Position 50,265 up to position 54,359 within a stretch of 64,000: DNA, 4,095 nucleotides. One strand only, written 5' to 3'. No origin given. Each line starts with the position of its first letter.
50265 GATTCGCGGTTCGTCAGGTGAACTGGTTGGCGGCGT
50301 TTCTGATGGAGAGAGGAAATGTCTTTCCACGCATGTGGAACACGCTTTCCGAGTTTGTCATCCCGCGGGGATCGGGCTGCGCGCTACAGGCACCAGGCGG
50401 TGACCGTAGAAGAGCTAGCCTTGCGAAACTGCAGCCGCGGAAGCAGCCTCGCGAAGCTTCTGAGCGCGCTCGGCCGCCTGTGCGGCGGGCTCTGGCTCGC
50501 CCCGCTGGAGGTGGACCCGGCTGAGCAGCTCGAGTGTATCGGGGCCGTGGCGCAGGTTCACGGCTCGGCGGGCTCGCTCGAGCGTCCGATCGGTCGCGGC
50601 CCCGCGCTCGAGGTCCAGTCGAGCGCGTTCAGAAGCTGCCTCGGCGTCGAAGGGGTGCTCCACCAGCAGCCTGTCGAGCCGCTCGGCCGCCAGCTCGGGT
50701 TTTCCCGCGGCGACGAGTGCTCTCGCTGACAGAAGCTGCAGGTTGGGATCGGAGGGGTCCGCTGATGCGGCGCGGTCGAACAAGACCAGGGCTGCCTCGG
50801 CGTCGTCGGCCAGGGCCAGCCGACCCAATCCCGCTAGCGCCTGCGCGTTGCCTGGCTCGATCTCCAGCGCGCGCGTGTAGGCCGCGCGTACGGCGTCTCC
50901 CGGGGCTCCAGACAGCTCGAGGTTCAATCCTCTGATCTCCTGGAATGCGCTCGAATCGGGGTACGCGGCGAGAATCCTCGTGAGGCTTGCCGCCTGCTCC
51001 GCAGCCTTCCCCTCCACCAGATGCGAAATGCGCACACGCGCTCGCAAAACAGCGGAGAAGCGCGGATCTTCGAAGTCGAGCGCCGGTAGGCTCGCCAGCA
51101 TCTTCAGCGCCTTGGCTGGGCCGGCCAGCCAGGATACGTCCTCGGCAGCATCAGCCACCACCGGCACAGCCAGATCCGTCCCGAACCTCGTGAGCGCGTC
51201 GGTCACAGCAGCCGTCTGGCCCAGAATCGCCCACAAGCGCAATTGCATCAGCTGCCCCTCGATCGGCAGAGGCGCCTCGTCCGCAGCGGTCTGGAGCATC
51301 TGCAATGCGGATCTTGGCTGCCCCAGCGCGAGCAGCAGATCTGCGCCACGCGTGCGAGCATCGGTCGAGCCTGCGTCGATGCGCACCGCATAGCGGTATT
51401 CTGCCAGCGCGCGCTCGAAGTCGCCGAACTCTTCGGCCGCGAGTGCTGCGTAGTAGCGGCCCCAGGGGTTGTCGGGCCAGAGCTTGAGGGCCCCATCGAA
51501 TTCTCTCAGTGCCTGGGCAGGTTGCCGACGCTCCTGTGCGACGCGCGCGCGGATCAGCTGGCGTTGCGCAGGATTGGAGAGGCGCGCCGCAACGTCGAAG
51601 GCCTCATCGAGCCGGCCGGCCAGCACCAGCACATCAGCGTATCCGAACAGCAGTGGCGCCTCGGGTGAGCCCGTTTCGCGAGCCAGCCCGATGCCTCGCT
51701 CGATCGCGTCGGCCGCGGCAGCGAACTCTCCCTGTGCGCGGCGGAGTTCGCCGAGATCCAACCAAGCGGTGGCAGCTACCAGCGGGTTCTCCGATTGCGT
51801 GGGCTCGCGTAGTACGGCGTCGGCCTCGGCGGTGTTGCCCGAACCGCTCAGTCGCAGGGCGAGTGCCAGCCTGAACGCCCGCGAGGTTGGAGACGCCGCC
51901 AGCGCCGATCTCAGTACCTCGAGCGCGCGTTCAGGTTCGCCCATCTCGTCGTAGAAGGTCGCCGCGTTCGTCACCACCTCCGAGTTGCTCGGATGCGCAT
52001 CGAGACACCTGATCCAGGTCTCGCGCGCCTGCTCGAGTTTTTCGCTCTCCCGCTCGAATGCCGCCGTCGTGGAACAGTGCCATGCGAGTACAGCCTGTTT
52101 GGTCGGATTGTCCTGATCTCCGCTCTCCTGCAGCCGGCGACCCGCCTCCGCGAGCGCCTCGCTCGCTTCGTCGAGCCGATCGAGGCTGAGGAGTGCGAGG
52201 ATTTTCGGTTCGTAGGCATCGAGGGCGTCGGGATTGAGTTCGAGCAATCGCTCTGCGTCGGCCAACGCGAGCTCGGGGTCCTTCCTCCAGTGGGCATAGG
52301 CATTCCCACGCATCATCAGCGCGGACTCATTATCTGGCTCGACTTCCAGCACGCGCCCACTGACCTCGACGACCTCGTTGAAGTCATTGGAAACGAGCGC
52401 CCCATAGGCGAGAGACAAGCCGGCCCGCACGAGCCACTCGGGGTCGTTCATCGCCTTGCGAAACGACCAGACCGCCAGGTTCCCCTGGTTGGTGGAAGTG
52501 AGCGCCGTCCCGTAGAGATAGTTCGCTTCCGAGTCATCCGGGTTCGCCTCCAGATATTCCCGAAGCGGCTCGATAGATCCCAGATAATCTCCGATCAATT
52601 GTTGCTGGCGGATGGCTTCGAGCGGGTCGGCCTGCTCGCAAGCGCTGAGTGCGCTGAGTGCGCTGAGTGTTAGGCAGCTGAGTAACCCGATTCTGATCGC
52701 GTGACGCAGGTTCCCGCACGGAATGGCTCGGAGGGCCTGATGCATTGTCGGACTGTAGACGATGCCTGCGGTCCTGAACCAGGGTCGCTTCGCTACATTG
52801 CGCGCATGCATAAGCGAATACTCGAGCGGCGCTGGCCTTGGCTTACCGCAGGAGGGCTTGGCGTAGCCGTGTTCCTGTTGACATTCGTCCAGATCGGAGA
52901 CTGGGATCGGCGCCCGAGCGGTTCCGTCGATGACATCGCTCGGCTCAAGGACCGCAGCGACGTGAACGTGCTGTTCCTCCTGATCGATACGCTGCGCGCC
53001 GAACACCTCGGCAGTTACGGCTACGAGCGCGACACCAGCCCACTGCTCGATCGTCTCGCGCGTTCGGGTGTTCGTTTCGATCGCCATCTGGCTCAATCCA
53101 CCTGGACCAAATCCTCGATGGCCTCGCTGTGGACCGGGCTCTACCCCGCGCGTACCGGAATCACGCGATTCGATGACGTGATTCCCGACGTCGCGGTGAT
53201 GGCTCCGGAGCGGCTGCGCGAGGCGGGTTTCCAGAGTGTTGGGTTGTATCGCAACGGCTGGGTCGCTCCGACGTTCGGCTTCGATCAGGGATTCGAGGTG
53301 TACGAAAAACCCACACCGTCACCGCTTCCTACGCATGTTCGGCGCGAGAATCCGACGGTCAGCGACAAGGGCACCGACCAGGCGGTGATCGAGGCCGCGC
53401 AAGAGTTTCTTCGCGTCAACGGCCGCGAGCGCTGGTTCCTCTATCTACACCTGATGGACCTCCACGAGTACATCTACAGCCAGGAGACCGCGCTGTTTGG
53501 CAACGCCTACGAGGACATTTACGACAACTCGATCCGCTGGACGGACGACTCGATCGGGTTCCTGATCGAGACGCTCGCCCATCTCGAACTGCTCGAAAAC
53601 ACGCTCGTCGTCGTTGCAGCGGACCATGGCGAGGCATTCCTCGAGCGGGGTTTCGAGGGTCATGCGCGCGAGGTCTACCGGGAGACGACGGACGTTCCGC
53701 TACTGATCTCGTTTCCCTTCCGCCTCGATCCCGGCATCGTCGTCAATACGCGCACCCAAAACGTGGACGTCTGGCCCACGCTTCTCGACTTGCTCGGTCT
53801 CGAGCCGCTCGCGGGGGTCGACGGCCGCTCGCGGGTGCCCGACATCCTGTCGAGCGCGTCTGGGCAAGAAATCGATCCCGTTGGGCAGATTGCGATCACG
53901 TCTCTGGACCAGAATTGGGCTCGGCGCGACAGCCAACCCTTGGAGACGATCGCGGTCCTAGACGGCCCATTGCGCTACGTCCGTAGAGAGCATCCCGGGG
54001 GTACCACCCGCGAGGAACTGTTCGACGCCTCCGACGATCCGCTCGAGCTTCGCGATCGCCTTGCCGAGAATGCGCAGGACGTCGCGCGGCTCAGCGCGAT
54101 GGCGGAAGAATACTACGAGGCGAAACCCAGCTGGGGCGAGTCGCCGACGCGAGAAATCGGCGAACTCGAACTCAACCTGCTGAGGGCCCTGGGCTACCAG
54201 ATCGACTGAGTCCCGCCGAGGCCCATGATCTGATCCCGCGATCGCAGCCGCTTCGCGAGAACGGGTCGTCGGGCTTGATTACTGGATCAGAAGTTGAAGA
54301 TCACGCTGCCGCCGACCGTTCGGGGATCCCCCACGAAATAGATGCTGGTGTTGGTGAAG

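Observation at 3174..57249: Recurrent architecture: unrelated short tandem arrays placed at gene 5' ends throughout the window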

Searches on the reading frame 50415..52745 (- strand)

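Call 19: search_protein_families(library=pfam, proteins=[window:50415-52745:-])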
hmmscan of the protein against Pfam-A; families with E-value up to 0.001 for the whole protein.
window:50415-52745:- (776 aa): 19 families
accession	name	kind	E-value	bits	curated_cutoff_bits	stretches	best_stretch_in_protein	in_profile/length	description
PF14559.12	TPR_19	-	9.4e-34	116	25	4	645-710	3-68/68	Tetratricopeptide repeat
PF13432.12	TPR_16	-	1.5e-29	102.5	32.7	1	399-460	3-64/65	Tetratricopeptide repeat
PF13428.12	TPR_14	-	1e-26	91.1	23.5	1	261-296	7-42/44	Tetratricopeptide repeat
PF13431.12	TPR_17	-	2.3e-19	68.4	24.4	0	246-276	4-34/34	Tetratricopeptide repeat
PF12895.13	ANAPC3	-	3e-15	56.7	27.2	0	650-693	6-49/82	Anaphase-promoting complex, cyclosome, subunit 3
PF23914.1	TPR_CcmH_CycH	-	3.4e-14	53.4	42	1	626-715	42-135/158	Cytochrome c-type biogenesis protein H TPR domain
PF07719.23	TPR_2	-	7.3e-11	41.8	27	0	431-457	5-31/34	Tetratricopeptide repeat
PF13181.12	TPR_8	-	7e-10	38.7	25.7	0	259-287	5-33/34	Tetratricopeptide repeat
PF00515.34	TPR_1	-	2.1e-07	30.9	27.8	0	325-354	1-30/34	Tetratricopeptide repeat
PF13424.12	TPR_12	-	3.5e-07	30.8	30.1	1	324-385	2-67/77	Tetratricopeptide repeat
PF13174.12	TPR_6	-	3.7e-07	30.8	26.3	0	142-173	2-32/33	Tetratricopeptide repeat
PF13429.12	TPR_15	-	1.1e-06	28.7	26.2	1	260-385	151-270/280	Tetratricopeptide repeat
PF13414.12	TPR_11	-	2e-06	27.8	26.8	0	621-641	15-35/42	TPR repeat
PF13371.12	TPR_9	-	1.7e-05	25.2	35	0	115-177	4-65/73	Tetratricopeptide repeat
PF14561.12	TPR_20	-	4.8e-05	24.1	25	0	657-698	12-53/90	Tetratricopeptide repeat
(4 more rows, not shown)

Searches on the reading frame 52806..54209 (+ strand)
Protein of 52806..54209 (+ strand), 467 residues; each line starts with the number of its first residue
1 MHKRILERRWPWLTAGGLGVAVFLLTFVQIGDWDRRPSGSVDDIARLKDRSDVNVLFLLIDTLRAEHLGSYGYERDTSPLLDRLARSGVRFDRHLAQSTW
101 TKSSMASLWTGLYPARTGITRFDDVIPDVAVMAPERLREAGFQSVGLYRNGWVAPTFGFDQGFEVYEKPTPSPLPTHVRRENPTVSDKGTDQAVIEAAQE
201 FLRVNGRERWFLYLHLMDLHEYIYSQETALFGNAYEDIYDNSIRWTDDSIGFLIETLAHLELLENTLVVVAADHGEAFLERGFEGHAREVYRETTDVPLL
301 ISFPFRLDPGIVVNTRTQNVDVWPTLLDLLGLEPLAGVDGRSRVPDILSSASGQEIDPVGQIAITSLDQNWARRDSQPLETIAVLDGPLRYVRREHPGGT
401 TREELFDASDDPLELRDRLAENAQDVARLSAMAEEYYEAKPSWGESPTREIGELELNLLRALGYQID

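Call 19: search_protein_families(library=pfam, proteins=[window:52806-54209:+])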
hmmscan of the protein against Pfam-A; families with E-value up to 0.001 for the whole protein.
window:52806-54209:+ (467 aa): 3 families
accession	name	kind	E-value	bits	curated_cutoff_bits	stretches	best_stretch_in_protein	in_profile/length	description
PF00884.28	Sulfatase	-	2.2e-44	152.4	25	1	54-331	2-300/301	Sulfatase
PF01663.27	Phosphodiest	-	1.4e-11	45.1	23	1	55-279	1-224/342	Type I phosphodiesterase / nucleotide pyrophosphatase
PF16347.10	SGSH_C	-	1e-07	32.7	29.3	1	288-345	9-66/154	N-sulphoglucosamine sulphohydrolase, C-terminal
